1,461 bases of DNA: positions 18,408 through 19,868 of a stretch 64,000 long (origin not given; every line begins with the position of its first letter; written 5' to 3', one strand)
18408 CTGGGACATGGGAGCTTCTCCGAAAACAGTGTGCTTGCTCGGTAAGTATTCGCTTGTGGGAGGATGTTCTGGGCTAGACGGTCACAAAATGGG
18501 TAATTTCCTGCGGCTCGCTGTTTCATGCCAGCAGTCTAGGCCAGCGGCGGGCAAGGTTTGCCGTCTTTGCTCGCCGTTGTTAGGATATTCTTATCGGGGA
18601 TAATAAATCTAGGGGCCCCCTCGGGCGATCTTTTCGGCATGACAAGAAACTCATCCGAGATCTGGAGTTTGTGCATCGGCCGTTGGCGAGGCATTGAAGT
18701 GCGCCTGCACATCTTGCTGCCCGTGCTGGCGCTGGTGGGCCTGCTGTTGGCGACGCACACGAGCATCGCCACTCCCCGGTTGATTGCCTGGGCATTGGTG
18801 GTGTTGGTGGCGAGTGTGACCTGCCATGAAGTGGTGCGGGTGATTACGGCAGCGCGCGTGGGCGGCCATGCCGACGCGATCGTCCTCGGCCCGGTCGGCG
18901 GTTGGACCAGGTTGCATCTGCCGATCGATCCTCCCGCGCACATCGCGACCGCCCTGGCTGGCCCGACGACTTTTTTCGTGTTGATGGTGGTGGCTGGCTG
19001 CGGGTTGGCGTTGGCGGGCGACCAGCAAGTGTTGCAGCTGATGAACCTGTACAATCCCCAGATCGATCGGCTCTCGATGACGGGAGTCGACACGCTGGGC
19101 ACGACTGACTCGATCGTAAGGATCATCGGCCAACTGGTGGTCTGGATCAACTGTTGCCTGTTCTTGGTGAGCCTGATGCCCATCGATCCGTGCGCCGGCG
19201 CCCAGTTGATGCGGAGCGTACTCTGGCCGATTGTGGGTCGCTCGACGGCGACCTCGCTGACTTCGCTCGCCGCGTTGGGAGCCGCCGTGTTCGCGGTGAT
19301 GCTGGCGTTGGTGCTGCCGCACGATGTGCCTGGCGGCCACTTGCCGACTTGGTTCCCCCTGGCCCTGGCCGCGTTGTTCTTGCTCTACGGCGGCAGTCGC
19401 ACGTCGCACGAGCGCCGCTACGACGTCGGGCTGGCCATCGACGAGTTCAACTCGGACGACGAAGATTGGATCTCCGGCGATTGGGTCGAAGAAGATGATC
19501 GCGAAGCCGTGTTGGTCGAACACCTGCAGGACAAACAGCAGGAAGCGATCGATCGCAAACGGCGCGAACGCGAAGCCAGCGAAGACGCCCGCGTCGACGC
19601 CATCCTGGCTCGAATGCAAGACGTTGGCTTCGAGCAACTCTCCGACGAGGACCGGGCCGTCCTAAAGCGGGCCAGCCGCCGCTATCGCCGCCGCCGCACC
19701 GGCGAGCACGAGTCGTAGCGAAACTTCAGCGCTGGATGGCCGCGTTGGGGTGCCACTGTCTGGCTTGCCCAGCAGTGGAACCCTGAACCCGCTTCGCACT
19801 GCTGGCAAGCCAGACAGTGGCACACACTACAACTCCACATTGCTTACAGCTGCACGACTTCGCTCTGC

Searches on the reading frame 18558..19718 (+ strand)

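Call 94: search_protein_families(library=pfam, proteins=[window:18558-19718:+], max_evalue=0.001)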
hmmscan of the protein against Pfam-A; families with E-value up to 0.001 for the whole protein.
window:18558-19718:+ (386 aa): 2 families
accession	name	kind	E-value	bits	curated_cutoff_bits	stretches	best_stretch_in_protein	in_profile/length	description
PF02163.28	Peptidase_M50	-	1.2e-05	25.3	27.2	1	79-248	2-220/221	Peptidase family M50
PF20216.3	DUF6576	-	0.00029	21.4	27.3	1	331-375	3-47/47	Family of unknown function (DUF6576)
